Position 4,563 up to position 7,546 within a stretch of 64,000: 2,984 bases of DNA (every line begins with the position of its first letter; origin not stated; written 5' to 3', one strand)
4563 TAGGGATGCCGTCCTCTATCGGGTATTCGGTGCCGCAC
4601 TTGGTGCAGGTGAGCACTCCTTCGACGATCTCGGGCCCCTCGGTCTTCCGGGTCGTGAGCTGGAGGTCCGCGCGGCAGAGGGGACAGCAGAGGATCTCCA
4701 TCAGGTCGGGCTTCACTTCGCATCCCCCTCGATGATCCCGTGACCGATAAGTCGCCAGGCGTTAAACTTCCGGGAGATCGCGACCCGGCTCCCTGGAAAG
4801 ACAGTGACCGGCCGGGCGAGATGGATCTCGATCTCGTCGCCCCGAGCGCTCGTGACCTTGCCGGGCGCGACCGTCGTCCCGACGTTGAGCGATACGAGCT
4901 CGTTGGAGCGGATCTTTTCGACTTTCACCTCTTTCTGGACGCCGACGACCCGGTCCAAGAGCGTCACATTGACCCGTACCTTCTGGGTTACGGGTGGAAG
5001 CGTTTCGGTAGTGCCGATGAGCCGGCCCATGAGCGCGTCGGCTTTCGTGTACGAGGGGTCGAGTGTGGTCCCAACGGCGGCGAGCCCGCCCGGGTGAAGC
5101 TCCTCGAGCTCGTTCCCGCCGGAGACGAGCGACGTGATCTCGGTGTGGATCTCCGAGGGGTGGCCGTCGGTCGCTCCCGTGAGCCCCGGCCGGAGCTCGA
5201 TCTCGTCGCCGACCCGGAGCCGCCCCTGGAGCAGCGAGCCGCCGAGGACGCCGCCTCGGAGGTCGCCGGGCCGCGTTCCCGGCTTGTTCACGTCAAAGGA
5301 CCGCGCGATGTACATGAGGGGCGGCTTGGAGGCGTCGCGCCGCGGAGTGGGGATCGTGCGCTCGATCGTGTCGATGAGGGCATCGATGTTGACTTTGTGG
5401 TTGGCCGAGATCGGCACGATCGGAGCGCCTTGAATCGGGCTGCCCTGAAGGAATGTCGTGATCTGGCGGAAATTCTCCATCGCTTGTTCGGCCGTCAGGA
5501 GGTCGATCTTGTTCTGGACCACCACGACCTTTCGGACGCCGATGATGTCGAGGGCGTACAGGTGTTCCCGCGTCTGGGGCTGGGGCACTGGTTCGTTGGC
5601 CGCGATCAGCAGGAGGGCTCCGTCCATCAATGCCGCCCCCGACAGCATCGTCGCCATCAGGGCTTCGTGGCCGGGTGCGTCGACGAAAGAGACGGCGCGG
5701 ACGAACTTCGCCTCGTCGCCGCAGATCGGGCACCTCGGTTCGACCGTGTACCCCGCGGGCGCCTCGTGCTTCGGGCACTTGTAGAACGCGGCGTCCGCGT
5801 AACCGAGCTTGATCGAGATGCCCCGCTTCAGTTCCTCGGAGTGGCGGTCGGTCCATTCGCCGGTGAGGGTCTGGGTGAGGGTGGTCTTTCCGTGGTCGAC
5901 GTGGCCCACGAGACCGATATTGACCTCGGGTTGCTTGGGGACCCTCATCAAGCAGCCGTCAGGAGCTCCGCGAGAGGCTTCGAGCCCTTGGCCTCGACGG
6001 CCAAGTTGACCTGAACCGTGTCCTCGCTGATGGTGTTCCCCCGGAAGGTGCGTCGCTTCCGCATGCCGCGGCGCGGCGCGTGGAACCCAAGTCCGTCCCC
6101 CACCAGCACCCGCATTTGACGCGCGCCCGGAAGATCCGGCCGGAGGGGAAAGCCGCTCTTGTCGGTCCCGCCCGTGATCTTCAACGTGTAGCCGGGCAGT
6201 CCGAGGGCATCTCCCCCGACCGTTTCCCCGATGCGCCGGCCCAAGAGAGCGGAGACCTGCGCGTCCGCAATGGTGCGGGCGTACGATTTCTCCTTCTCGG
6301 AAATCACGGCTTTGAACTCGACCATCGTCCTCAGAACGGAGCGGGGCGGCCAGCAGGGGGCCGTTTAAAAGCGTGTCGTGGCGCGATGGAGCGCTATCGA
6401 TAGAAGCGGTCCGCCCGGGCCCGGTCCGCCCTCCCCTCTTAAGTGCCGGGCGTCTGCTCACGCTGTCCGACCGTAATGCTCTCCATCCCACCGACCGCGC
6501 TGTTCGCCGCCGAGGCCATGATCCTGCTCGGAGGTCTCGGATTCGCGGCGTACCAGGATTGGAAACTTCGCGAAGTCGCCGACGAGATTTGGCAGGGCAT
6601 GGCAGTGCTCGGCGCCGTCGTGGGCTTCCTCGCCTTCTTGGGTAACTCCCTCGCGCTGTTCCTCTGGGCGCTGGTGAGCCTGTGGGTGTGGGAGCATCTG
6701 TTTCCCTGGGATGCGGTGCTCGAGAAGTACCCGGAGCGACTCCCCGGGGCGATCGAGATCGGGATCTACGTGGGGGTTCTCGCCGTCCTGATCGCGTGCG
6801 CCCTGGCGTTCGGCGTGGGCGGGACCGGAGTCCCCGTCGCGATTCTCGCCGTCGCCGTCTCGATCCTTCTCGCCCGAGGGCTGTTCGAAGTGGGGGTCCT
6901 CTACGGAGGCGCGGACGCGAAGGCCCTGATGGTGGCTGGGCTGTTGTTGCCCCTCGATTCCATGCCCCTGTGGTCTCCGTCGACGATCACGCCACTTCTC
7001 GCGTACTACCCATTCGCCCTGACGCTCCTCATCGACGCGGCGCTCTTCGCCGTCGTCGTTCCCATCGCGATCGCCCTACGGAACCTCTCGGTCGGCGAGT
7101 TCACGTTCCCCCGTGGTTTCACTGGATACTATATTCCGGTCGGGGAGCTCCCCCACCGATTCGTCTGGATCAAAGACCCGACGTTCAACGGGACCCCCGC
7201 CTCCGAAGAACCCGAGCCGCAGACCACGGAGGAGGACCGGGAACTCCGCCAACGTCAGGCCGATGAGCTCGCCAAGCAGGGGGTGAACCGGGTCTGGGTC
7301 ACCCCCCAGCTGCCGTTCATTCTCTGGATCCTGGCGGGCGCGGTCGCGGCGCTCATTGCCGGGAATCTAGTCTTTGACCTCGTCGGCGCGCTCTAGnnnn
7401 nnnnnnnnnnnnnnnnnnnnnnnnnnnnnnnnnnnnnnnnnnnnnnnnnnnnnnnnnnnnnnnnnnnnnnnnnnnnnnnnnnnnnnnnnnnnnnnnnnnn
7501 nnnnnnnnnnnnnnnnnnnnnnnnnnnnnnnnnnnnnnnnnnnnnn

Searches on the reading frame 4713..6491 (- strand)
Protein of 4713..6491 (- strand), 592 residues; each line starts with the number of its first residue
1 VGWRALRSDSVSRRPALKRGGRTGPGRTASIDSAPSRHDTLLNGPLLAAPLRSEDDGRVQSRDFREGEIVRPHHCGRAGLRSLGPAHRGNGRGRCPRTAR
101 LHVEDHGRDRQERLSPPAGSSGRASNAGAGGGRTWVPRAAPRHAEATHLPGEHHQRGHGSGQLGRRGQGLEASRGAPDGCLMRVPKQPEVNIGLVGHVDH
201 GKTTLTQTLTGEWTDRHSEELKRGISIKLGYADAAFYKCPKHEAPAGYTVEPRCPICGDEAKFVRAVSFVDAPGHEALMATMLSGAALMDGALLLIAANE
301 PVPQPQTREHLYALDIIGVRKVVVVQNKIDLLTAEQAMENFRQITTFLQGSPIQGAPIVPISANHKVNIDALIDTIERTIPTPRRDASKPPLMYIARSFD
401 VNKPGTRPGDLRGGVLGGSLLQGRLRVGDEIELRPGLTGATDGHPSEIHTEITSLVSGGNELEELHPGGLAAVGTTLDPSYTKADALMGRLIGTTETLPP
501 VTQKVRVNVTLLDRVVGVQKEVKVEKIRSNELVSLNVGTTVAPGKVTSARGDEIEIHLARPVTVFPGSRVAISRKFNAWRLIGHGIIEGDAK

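Call 30: search_protein_families(library=pfam, proteins=[window:4713-6491:-])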
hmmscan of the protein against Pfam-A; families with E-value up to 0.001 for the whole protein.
window:4713-6491:- (592 aa): 3 families
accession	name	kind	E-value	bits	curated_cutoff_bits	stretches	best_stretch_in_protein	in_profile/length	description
PF00009.33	GTP_EFTU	-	4.9e-31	108.2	26.5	1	190-381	4-187/188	Elongation factor Tu GTP binding domain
PF09173.17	eIF2_C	-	3.6e-26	91.6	22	1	504-587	2-86/86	Initiation factor eIF2 gamma, C terminal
PF03144.31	GTP_EFTU_D2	-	2.1e-06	28.5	30.3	1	413-477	1-60/73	Elongation factor Tu domain 2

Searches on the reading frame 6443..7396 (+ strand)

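Call 30: search_protein_families(library=pfam, proteins=[window:6443-7396:+])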
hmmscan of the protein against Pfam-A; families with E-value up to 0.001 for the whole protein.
window:6443-7396:+ (317 aa): 1 family
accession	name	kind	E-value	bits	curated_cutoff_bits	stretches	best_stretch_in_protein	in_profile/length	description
PF06847.16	Arc_PepC_II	-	4.4e-09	37.2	29.9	1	226-308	7-92/93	Archaeal Peptidase A24 C-terminus Type II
